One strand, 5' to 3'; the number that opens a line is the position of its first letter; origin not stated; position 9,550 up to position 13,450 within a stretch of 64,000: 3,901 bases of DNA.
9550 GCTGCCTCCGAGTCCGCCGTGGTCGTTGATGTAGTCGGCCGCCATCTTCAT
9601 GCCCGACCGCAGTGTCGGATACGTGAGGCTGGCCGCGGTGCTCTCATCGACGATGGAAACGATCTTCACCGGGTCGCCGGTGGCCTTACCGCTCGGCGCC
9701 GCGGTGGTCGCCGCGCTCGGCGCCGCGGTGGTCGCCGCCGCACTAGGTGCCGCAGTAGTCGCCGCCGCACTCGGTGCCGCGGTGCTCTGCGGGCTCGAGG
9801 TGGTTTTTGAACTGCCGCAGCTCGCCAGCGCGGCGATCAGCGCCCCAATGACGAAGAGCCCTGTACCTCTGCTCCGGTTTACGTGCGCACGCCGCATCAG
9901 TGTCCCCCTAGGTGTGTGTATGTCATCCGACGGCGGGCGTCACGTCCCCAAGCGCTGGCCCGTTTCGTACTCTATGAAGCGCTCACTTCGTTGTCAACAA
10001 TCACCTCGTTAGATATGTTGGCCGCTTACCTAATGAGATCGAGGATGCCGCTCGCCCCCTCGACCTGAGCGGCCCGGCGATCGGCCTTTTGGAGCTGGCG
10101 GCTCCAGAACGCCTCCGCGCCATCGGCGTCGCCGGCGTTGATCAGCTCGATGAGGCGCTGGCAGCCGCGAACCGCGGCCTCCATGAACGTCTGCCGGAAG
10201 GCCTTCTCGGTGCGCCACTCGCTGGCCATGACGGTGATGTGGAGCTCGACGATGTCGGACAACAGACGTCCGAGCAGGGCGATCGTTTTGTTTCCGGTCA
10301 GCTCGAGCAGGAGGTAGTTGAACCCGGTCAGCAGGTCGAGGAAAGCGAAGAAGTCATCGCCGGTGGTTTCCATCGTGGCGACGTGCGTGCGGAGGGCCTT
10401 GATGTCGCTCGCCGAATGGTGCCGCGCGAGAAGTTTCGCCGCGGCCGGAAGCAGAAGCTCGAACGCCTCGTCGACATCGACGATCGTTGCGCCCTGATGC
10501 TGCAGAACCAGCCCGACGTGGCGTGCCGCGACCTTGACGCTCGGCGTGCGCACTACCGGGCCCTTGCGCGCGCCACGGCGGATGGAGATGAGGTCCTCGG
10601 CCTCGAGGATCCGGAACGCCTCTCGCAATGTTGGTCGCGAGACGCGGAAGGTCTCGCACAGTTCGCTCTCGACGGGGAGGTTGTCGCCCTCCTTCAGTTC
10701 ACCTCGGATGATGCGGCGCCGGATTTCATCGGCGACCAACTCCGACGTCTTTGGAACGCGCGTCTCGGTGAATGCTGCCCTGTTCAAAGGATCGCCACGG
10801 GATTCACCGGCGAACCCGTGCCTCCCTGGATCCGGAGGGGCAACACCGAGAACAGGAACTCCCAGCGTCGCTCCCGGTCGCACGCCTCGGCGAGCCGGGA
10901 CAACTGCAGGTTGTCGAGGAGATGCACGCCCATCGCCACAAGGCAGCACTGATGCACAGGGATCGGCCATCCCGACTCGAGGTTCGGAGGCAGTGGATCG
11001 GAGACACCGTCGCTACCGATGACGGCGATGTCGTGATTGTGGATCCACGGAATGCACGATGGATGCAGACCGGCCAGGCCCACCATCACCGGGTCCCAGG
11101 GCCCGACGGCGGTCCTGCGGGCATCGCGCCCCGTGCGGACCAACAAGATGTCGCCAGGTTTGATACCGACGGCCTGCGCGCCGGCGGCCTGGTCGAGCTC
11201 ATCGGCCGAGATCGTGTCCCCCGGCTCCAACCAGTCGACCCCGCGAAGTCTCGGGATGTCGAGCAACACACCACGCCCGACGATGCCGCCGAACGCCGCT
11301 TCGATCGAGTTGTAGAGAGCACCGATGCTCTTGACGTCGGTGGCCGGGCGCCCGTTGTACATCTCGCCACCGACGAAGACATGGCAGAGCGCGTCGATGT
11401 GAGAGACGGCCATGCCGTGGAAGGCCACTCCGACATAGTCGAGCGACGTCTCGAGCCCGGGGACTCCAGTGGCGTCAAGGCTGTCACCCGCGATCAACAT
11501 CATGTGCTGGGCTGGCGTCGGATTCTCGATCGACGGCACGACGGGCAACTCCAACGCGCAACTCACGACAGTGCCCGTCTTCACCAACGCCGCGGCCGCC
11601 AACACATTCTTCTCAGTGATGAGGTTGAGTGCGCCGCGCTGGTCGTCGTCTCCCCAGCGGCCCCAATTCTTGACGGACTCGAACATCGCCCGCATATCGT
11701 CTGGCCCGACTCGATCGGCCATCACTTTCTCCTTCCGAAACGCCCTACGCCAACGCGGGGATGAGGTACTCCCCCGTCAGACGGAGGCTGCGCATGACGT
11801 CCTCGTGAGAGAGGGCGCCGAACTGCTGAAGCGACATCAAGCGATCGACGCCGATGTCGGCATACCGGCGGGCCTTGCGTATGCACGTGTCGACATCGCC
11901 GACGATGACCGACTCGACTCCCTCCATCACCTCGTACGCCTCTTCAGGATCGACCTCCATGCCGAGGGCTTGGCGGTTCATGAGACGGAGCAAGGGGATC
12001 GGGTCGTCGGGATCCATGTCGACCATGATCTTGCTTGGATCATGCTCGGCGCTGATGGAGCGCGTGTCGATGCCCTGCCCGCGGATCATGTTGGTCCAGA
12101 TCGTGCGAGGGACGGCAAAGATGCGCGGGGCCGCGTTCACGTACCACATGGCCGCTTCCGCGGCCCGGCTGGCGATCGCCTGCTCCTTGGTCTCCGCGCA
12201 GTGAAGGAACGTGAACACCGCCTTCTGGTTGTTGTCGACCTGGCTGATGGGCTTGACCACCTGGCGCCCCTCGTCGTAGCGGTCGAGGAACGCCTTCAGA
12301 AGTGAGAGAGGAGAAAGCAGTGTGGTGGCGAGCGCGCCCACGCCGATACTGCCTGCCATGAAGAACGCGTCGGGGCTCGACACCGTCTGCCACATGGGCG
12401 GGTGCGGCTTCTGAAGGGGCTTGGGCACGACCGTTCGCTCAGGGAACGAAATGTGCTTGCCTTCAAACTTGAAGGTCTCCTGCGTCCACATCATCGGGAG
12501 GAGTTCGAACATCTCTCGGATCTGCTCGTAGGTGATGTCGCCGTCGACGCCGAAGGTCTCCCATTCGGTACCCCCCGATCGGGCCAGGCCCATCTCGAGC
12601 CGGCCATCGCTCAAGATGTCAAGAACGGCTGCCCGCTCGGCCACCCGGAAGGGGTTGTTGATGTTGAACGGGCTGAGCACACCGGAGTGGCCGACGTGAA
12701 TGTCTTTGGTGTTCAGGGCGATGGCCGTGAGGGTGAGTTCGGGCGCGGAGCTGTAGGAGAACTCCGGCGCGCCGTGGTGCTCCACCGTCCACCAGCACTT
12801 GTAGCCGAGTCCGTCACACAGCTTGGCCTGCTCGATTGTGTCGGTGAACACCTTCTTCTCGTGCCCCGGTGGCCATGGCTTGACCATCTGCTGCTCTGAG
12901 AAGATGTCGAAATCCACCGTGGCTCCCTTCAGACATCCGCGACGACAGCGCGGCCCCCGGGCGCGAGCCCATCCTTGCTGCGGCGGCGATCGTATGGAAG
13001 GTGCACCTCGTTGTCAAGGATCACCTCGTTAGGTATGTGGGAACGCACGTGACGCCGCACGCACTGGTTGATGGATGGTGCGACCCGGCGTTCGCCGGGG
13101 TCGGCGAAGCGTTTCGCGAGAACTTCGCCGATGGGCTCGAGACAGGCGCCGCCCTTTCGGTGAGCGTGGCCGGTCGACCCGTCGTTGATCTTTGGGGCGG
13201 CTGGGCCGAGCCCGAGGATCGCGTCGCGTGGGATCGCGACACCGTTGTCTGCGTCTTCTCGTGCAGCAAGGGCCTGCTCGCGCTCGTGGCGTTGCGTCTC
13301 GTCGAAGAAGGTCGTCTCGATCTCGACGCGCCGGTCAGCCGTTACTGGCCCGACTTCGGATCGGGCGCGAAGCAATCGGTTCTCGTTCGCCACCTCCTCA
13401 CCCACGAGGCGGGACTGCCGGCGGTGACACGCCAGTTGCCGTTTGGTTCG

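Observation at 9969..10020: Duplicated promoter-operator module placed exactly 87 nt upstream of two operons flanking the GntR gene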

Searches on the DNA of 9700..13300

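Call 65: search_rna_families(source=window, start=9700, end=13300, threshold=evalue, max_evalue=1)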
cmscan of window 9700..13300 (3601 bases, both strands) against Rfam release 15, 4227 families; matches with E-value up to 1: 0.
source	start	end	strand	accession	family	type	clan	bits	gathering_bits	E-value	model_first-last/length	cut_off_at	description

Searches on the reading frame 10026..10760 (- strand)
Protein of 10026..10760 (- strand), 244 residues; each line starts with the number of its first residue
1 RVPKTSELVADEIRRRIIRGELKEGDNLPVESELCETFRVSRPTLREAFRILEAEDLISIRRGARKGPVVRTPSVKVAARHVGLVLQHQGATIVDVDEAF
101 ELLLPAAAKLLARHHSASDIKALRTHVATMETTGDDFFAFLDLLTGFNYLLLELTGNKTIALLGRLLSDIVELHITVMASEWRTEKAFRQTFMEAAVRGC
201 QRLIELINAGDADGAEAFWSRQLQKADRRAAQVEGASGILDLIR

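Call 14: find_homologous_proteins(query=window:10026-10760:-, max_evalue=1e-30)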
Query window:10026-10760:- (244 aa): 3113 proteins with E <= 1e-30 among 7003 candidates; the best 120 are listed.
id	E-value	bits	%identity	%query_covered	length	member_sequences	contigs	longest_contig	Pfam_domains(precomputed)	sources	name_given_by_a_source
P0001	2.6e-150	516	99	100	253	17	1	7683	PF07729.18,PF00392.28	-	-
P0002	2.8e-124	431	83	100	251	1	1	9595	PF07729.18,PF14502.13,PF00392.28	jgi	jgi:DNA-binding FadR family transcriptional regulator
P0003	2.6e-97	343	79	84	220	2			PF07729.18,PF14502.13,PF00392.28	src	-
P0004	2.3e-96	340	66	100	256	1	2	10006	PF07729.18,PF00392.28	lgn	-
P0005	3.4e-93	329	64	95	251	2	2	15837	PF07729.18,PF00392.28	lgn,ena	-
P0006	2.9e-89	316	62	100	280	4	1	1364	PF07729.18,PF00392.28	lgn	-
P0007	4.9e-87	309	60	100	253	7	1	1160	PF07729.18,PF00392.28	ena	-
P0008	1.1e-86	308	57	100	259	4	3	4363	PF07729.18,PF00392.28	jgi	jgi:GntR family transcriptional regulator, transcriptional repressor for pyruvate dehydrogenase comp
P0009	1.4e-86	308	60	100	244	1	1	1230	PF07729.18,PF00392.28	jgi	jgi:DNA-binding FadR family transcriptional regulator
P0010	5.7e-85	302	60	98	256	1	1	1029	PF07729.18,PF00392.28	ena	-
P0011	9.5e-85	302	60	100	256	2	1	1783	PF07729.18,PF14502.13,PF00392.28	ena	-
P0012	9.9e-85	302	59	100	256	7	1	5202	PF07729.18,PF14502.13,PF00392.28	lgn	-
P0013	8.6e-84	299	59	100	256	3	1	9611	PF07729.18,PF14502.13,PF00392.28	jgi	jgi:DNA-binding FadR family transcriptional regulator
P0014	2.0e-83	297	58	100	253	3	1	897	PF07729.18,PF00392.28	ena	-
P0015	2.8e-82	294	59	96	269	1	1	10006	PF07729.18,PF00392.28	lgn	-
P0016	6.7e-71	256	54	99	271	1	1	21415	PF07729.18,PF00392.28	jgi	jgi:GntR family transcriptional repressor for pyruvate dehydrogenase complex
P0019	1.4e-60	223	46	100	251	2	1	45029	PF07729.18,PF00392.28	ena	-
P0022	3.3e-59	218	49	99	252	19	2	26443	PF07729.18,PF00392.28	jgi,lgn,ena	-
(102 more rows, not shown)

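Call 15: find_encoding_contigs(protein=P0002, flank=10000, max_places=3)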
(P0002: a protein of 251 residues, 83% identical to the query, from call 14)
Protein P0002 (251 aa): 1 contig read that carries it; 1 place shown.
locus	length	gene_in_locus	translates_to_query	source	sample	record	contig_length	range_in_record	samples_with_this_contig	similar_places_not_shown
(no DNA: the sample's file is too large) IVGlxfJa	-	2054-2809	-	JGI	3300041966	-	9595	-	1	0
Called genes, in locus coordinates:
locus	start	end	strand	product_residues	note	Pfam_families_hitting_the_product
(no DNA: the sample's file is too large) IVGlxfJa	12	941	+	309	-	PF00296:Bac_luciferase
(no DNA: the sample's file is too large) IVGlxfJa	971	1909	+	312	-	PF04199:Cyclase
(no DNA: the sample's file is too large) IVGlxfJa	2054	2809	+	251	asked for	PF00392:GntR, PF14502:HTH_41 (weak), PF07729:FCD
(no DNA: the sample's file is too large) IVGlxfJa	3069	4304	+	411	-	PF13458:Peripla_BP_6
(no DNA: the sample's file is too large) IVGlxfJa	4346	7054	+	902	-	PF02653:BPD_transp_2, PF00005:ABC_tran, PF02463:SMC_N (faint), PF13304:AAA_21 (faint), PF13555:AAA_29 (weak)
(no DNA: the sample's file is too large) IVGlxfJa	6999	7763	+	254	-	PF00005:ABC_tran, PF13304:AAA_21 (faint)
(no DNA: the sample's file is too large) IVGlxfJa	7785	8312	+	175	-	PF00903:Glyoxalase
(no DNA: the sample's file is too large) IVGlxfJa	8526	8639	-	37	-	-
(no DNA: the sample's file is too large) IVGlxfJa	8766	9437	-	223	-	-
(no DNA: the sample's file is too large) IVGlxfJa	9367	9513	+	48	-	-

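Call 16: find_encoding_contigs(protein=P0004, flank=10000, max_places=3)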
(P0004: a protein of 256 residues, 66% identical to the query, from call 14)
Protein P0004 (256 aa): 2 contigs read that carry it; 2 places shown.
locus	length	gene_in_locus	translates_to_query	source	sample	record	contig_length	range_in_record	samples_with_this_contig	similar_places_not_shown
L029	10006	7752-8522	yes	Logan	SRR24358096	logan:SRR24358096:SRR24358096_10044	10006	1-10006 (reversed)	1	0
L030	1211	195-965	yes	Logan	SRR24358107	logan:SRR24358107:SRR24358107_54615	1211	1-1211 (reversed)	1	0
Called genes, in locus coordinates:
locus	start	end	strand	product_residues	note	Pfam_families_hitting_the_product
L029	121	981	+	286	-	-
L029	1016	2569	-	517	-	PF01039:Carboxyl_trans, PF03255:ACCA (weak)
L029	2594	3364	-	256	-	PF00106:adh_short, PF08659:KR, PF13561:adh_short_C2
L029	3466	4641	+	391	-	PF00296:Bac_luciferase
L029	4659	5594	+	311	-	PF04199:Cyclase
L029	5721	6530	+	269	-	PF00392:GntR, PF07729:FCD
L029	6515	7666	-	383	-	PF00144:Beta-lactamase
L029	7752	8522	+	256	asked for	PF00392:GntR, PF07729:FCD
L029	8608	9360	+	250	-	PF00596:Aldolase_II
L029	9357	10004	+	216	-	?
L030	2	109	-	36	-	?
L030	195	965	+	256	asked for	PF00392:GntR, PF07729:FCD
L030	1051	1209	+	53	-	?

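Call 17: find_encoding_contigs(protein=P0005, flank=10000, max_places=3)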
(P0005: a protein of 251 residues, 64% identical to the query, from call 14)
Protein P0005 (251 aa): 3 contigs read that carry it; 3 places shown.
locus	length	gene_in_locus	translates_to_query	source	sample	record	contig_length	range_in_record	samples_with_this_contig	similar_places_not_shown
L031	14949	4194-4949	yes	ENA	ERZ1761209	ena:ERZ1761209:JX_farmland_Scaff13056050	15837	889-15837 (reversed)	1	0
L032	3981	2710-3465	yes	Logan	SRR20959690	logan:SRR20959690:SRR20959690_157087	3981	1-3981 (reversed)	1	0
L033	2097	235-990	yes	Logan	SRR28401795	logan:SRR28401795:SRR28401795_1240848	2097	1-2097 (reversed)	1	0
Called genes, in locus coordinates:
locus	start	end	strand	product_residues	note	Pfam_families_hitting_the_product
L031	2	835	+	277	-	?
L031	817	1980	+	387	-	PF00871:Acetate_kinase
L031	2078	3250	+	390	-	PF00296:Bac_luciferase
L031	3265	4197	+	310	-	PF04199:Cyclase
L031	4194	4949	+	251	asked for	PF00392:GntR, PF07729:FCD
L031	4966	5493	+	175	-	PF00903:Glyoxalase, PF13669:Glyoxalase_4 (weak)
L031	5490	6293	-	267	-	PF00106:adh_short, PF08659:KR, PF13561:adh_short_C2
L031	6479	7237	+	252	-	PF00106:adh_short, PF08659:KR, PF13561:adh_short_C2, PF23441:SDR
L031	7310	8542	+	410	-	PF00067:p450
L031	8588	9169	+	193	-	PF20229:ChrB_N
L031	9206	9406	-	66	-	-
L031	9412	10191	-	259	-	PF16955:OFeT_1 (faint)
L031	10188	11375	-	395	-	PF00005:ABC_tran, PF13191:AAA_16 (faint), PF08402:TOBE_2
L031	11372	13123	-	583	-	PF00528:BPD_transp_1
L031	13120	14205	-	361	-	PF13531:SBP_bac_11, PF13416:SBP_bac_8, PF13343:SBP_bac_6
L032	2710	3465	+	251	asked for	PF00392:GntR, PF07729:FCD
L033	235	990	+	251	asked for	PF00392:GntR, PF07729:FCD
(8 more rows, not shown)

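Call 24: find_encoding_contigs(protein=P0013, flank=10000, max_places=3)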
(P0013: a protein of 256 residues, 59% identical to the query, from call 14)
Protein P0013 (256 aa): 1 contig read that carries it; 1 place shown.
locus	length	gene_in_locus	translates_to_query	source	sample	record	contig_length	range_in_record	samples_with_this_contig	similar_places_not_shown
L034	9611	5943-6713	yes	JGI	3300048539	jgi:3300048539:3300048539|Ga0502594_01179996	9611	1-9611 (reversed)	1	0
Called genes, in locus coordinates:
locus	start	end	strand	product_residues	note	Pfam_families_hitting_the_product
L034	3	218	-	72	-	?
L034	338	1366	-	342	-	PF00248:Aldo_ket_red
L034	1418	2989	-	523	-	PF13458:Peripla_BP_6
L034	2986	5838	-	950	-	PF02653:BPD_transp_2, PF00005:ABC_tran, PF13304:AAA_21 (faint), PF12399:BCA_ABC_TP_C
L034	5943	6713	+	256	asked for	PF00392:GntR, PF14502:HTH_41 (weak), PF07729:FCD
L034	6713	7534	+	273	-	PF00378:ECH_1, PF16113:ECH_2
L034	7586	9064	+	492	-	PF00501:AMP-binding, PF13193:AMP-binding_C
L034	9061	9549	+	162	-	PF00903:Glyoxalase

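Call 25: find_encoding_contigs(protein=P0016, flank=10000, max_places=3)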
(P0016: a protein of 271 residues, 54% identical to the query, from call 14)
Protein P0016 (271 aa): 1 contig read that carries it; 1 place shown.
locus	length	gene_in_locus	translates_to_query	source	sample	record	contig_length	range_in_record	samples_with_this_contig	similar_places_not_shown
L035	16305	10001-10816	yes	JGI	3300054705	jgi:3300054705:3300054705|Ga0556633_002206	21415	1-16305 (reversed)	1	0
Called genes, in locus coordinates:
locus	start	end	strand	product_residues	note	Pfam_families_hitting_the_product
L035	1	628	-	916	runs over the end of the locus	PF02653:BPD_transp_2, PF00005:ABC_tran, PF13304:AAA_21 (faint)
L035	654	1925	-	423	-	PF13458:Peripla_BP_6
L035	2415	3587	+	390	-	PF04909:Amidohydro_2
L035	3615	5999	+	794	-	PF02515:CoA_transf_3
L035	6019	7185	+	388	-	PF22691:Thiolase_C_1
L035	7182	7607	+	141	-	PF12172:zf-ChsH2, PF01796:OB_ChsH2_C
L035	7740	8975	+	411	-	PF00296:Bac_luciferase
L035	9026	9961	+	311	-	PF04199:Cyclase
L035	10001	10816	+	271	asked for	PF00392:GntR, PF07729:FCD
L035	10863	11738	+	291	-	PF00378:ECH_1, PF16113:ECH_2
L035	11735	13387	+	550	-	PF00501:AMP-binding, PF13193:AMP-binding_C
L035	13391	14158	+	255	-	PF00106:adh_short, PF08659:KR, PF13561:adh_short_C2, PF23441:SDR (weak)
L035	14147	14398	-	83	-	-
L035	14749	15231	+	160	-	PF12728:HTH_17 (weak)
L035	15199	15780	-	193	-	PF14104:DUF4277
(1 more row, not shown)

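Call 26: find_encoding_contigs(protein=P0012, flank=10000, max_places=3)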
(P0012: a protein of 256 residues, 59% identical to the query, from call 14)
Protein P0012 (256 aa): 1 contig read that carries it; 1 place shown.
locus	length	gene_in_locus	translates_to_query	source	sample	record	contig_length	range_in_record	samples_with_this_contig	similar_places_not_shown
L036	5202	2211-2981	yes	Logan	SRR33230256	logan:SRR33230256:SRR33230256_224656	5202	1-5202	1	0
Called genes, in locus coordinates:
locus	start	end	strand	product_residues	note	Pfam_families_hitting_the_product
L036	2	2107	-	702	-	?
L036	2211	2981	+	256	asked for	PF00392:GntR, PF14502:HTH_41 (weak), PF07729:FCD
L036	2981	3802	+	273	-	PF00378:ECH_1, PF16113:ECH_2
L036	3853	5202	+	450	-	?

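Call 45: search_solved_structures(query=window:10026-10760:-, max_evalue=0.00001, show_alignments=2)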
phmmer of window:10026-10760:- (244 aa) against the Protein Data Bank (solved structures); distinct sequences matched with E-value up to 0.00001: 8.
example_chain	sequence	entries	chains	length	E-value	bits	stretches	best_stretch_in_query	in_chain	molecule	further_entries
7c7e_A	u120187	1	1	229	5.7e-11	45.6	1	5-230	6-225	Putative DNA-binding transcriptional regulator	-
6on4_A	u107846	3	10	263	1e-10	44.7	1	4-170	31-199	HTH-type transcriptional repressor NanR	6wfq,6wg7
5kvr_A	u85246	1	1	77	4.6e-10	42.6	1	1-64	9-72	Pyruvate dehydrogenase complex repressor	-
2di3_A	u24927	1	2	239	4.6e-09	39.4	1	4-109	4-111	Bacterial regulatory proteins, GntR family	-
9jpj_C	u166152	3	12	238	3.8e-08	36.3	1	6-229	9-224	Pyruvate dehydrogenase complex repressor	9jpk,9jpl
8pqm_A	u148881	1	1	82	7.3e-07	32.1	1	4-64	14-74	FadR family transcriptional regulator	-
6az6_A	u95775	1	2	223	2.2e-06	30.6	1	7-164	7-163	GntR family transcriptional regulator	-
9isw_A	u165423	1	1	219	3.2e-06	30.1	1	6-66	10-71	Transcriptional regulator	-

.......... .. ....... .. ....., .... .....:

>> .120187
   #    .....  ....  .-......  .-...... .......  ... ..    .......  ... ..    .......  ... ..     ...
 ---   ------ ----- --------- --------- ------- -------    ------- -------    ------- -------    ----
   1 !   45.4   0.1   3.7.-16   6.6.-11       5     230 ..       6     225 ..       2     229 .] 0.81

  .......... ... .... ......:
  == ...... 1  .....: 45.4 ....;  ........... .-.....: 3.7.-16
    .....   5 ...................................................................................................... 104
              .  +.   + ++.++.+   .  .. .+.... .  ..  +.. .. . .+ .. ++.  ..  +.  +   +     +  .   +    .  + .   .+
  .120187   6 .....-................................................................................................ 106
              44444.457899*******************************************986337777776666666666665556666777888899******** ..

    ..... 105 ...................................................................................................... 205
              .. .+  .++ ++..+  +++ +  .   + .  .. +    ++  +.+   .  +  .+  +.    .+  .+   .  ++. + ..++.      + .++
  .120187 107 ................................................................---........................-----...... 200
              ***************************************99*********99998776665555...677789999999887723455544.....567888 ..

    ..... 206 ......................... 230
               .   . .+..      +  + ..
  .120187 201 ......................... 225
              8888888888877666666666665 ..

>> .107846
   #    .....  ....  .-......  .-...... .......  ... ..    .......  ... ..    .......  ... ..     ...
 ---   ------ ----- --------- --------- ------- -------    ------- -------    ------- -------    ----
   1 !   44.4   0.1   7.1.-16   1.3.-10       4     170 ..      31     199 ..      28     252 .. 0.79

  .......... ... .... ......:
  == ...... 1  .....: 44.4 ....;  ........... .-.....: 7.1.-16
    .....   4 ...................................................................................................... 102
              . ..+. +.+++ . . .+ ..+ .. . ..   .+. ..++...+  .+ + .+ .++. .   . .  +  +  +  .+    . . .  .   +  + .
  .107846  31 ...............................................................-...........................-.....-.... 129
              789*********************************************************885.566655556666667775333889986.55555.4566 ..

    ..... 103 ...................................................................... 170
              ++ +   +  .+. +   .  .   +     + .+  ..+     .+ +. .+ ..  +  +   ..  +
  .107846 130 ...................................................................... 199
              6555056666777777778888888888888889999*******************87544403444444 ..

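Call 49: find_encoding_contigs(protein=P0008, flank=6000, max_places=3)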
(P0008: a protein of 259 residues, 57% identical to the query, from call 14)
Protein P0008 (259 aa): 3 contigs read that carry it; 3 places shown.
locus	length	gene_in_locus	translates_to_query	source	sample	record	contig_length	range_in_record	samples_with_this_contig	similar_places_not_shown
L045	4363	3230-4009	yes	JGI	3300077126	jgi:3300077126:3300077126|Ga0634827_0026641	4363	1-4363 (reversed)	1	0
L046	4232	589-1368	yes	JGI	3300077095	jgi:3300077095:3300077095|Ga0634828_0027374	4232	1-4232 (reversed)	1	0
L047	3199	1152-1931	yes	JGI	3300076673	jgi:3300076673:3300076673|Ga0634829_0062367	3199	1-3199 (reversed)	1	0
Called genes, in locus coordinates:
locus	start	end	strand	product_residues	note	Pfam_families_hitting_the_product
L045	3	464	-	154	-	?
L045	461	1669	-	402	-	PF00296:Bac_luciferase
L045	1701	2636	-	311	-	PF04199:Cyclase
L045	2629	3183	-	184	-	PF00903:Glyoxalase, PF13669:Glyoxalase_4 (weak)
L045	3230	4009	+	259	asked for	PF00392:GntR, PF07729:FCD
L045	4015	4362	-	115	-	?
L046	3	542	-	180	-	?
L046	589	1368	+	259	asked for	PF00392:GntR, PF07729:FCD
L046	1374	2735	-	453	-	PF02557:VanY (weak)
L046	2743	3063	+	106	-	-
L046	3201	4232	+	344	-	?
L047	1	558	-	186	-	?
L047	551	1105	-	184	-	PF00903:Glyoxalase, PF13669:Glyoxalase_4 (weak)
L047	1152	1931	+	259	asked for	PF00392:GntR, PF07729:FCD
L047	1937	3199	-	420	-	?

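Call 50: find_encoding_contigs(protein=P0022, flank=8000, max_places=2)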
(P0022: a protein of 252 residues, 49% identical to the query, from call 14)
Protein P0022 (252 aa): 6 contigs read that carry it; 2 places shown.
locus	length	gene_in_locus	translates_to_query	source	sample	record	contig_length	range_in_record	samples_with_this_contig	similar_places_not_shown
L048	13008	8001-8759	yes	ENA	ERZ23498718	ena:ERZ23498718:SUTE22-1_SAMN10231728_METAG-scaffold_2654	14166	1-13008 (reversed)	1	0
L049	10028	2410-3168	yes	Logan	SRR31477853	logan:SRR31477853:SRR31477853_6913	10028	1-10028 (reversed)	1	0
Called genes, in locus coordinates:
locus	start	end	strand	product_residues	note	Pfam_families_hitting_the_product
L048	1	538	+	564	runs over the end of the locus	?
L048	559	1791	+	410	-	-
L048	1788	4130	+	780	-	PF07719:TPR_2 (faint), PF12895:ANAPC3 (faint), PF13428:TPR_14 (faint), PF13429:TPR_15 (faint), PF13431:TPR_17 (faint), PF13432:TPR_16 (weak), PF14559:TPR_19, PF13432:TPR_16 (weak), +5 more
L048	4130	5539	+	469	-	PF00884:Sulfatase, PF01663:Phosphodiest, PF07394:DUF1501 (weak), PF16347:SGSH_C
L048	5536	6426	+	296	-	-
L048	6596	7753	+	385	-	-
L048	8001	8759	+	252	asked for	PF00392:GntR, PF07729:FCD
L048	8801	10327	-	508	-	PF00171:Aldedh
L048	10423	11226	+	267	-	PF00106:adh_short (weak), PF13561:adh_short_C2, PF00106:adh_short (weak)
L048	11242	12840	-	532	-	PF00501:AMP-binding, PF13193:AMP-binding_C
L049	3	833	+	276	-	?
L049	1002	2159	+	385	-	-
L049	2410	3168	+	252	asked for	PF00392:GntR, PF07729:FCD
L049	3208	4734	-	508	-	PF00171:Aldedh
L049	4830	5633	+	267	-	PF00106:adh_short (weak), PF13561:adh_short_C2, PF00106:adh_short (weak)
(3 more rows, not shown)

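Call 51: find_encoding_contigs(protein=P0019, flank=8000, max_places=2)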
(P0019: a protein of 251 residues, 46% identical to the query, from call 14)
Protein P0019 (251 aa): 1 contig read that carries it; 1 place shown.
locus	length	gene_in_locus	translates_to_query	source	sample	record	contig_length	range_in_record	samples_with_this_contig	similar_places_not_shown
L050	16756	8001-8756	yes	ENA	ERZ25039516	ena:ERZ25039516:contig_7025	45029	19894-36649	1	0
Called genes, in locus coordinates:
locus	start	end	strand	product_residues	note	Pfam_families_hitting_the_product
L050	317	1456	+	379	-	-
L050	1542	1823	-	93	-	PF00676:E1_dh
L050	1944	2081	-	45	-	-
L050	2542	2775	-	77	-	-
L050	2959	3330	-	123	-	-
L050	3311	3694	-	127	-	-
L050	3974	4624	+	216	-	-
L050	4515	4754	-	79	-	PF13577:SnoaL_4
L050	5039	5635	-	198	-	-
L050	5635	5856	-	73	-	-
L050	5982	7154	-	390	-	-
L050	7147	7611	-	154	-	PF00378:ECH_1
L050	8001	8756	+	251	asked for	PF00392:GntR, PF07729:FCD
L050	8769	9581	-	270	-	-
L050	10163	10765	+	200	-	PF00501:AMP-binding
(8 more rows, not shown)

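Call 66: find_encoding_contigs(protein=P0001, flank=8000, max_places=4)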
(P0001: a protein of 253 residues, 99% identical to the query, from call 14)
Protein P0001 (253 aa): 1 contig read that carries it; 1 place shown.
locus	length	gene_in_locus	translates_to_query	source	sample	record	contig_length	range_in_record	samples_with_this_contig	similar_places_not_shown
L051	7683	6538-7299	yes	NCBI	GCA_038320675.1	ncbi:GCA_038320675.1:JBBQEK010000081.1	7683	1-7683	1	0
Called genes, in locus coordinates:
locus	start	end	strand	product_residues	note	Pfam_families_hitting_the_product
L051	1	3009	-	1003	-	?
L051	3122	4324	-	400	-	PF00144:Beta-lactamase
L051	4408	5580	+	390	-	PF00296:Bac_luciferase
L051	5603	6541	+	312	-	PF04199:Cyclase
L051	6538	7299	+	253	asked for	PF00392:GntR, PF07729:FCD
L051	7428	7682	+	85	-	?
